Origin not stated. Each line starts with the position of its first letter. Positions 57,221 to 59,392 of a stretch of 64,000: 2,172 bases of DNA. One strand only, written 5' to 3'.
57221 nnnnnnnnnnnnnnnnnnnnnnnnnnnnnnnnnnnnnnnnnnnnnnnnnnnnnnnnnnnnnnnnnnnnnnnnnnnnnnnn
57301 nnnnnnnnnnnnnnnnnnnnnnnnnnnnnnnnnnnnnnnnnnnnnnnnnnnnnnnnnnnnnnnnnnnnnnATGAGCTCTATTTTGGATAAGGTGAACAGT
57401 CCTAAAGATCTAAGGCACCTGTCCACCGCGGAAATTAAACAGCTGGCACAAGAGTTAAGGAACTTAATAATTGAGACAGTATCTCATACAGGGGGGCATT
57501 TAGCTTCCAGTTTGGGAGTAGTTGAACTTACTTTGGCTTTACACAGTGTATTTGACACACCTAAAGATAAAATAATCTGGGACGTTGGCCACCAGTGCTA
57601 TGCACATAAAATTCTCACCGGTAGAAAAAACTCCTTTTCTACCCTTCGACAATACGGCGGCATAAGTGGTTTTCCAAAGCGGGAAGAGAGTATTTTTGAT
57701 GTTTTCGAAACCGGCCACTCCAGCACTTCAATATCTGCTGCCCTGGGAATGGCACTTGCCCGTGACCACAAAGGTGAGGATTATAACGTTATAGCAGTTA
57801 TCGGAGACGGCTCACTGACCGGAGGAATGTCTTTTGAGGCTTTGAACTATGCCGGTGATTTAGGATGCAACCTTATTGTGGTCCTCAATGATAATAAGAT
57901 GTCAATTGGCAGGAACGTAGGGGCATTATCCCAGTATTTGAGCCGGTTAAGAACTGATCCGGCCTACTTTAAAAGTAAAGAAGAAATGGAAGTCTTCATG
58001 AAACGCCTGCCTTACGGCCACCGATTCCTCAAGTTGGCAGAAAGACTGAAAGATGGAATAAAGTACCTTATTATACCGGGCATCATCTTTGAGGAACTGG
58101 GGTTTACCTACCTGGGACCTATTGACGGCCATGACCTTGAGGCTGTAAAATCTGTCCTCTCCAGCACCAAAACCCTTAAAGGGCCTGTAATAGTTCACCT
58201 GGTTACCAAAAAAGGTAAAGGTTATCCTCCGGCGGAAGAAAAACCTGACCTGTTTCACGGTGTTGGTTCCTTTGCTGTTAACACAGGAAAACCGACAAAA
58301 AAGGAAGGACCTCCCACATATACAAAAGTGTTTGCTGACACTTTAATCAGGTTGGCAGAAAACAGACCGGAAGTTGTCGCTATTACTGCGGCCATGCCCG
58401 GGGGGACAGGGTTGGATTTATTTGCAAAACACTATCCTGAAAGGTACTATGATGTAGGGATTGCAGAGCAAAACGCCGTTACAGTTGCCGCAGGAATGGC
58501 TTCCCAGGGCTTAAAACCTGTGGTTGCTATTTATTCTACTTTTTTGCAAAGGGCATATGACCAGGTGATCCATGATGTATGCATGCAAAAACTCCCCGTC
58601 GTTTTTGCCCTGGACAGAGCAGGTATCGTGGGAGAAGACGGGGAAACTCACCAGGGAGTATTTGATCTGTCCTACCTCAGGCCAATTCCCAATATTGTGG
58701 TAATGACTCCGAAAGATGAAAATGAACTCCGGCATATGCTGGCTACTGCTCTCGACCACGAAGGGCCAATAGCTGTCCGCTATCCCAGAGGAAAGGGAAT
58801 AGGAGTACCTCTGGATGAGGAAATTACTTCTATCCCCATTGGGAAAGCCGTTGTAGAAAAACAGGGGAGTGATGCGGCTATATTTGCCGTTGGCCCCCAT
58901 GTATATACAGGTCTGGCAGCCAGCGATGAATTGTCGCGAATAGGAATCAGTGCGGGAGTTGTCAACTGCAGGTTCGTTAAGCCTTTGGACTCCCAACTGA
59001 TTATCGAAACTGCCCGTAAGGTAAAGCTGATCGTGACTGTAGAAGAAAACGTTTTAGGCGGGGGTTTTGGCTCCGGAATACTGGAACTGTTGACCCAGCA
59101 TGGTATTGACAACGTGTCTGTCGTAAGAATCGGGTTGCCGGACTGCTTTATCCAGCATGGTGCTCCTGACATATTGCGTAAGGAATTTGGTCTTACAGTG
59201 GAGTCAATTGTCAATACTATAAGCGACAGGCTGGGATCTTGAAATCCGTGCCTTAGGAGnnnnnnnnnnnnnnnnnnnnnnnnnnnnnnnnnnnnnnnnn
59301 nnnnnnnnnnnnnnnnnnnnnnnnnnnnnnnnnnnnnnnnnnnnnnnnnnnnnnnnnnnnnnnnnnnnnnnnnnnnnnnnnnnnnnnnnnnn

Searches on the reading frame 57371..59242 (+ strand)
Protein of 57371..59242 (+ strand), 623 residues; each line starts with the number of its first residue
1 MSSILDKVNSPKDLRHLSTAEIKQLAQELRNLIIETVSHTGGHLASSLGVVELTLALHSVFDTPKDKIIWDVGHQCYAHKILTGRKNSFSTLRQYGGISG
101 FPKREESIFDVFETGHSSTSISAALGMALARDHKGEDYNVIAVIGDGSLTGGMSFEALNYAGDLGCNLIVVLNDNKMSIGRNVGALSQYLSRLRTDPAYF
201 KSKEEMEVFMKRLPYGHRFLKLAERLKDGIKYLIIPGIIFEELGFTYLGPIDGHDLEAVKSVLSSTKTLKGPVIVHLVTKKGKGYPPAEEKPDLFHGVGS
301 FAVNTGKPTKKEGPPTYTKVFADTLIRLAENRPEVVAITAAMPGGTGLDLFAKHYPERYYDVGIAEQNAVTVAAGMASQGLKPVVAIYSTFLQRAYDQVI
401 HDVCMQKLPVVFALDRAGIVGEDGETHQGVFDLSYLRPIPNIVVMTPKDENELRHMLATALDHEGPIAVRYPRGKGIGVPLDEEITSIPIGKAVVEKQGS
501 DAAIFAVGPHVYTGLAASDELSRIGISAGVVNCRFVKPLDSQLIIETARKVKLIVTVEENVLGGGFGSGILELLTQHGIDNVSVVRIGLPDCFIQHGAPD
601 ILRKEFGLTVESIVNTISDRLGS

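Call 54: find_homologous_proteins(query=window:57371-59242:+, max_evalue=1e-100)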
Query window:57371-59242:+ (623 aa): 8000 proteins with E <= 1e-100 among 8000 candidates; the best 120 are listed.
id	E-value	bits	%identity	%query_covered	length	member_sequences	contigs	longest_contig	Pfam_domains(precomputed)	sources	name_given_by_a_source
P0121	0.0e+0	1397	100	100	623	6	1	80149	PF02775.27,PF13292.12,PF00676.26,PF02780.26,PF02779.30,PF00456.27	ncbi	-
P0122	0.0e+0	1139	80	100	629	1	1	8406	PF13292.12,PF00676.26,PF02780.26,PF02779.30,PF00456.27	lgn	-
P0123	0.0e+0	1128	78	100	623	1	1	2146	PF02775.27,PF13292.12,PF00676.26,PF17147.10,PF02780.26,PF02779.30,PF00456.27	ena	-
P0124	0.0e+0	1084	76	100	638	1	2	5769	PF13292.12,PF00676.26,PF02780.26,PF02779.30,PF00456.27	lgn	-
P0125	0.0e+0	1081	76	100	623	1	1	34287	PF13292.12,PF00676.26,PF02780.26,PF02779.30,PF00456.27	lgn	-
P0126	0.0e+0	1080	76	100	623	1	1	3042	PF13292.12,PF00676.26,PF02780.26,PF02779.30,PF00456.27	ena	-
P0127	0.0e+0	1070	75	100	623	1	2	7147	PF13292.12,PF00676.26,PF02780.26,PF02779.30,PF00456.27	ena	-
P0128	0.0e+0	1067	75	100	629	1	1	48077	PF13292.12,PF00676.26,PF02780.26,PF02779.30,PF00456.27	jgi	-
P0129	0.0e+0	1057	75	99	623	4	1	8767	PF13292.12,PF00676.26,PF02780.26,PF02779.30,PF00456.27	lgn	-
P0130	0.0e+0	1056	75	100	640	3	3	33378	PF02775.27,PF13292.12,PF00676.26,PF02780.26,PF02779.30,PF00456.27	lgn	-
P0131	0.0e+0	1041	72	100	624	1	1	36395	PF13292.12,PF00676.26,PF02780.26,PF02779.30,PF00456.27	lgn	-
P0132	8.9e-297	1004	70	99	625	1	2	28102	PF13292.12,PF00676.26,PF17147.10,PF02780.26,PF02779.30,PF00456.27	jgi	-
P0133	4.2e-295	998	69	99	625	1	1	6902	PF13292.12,PF00676.26,PF02780.26,PF02779.30,PF00456.27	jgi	-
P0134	7.5e-290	981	67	100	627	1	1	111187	PF13292.12,PF00676.26,PF17147.10,PF02780.26,PF02779.30,PF00456.27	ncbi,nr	ncbi:MAG TPA: 1-deoxy-D-xylulose-5-phosphate synthase [Peptococcaceae bacterium]|nr:1-deoxy-D-xylulo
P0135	1.3e-289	980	67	99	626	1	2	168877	PF13292.12,PF00676.26,PF17147.10,PF02780.26,PF02779.30,PF00456.27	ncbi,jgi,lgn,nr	ncbi:MAG: 1-deoxy-D-xylulose-5-phosphate synthase [Clostridia bacterium 41_269]|nr:MAG: 1-deoxy-D-xy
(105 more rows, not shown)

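Call 55: find_encoding_contigs(protein=P0121, flank=10000, max_places=3)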
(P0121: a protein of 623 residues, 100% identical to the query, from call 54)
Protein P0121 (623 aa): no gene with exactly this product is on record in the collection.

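Call 56: list_cluster_members(proteins=[P0121, P0037, P0069, P0074, P0094, P0098, P0004, P0006, P0010, P0070])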
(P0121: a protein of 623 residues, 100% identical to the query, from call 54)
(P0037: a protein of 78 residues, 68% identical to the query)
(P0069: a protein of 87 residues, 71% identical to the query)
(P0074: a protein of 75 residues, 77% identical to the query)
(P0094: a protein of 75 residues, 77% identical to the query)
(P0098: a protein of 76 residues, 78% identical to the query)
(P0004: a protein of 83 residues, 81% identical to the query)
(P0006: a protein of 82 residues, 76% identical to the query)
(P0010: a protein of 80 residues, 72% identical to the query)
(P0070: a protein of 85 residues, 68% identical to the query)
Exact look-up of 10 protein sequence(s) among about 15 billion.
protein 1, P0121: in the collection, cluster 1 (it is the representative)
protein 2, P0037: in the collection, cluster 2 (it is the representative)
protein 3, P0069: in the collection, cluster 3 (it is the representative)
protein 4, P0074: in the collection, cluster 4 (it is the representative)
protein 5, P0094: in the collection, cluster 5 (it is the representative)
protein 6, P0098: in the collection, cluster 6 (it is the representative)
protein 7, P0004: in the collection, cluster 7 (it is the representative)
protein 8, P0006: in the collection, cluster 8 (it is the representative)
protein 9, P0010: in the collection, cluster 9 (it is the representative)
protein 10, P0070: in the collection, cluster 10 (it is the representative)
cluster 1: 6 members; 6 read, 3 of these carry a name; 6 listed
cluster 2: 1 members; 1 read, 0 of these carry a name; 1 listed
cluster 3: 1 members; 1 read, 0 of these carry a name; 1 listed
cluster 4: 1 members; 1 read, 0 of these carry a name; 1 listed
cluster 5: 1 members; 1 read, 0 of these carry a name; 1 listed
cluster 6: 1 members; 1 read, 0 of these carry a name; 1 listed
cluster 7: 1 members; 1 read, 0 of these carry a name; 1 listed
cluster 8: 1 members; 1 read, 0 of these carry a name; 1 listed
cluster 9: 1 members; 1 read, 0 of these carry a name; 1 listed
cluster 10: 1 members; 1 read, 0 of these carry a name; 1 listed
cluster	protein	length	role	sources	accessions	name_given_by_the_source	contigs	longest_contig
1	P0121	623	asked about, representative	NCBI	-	-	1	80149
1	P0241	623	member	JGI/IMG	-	1-deoxy-D-xylulose-5-phosphate synthase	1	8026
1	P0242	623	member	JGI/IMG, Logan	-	1-deoxy-D-xylulose-5-phosphate synthase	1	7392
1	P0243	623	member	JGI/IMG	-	1-deoxy-D-xylulose-5-phosphate synthase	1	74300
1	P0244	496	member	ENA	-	-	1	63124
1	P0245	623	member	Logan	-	-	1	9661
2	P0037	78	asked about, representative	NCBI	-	-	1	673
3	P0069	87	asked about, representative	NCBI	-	-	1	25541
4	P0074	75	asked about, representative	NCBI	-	-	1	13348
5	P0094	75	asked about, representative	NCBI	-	-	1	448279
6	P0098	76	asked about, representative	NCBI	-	-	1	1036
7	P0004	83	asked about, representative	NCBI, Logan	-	-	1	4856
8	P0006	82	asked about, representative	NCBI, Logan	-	-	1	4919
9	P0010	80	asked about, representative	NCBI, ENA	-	-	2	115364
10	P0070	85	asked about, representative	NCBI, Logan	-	-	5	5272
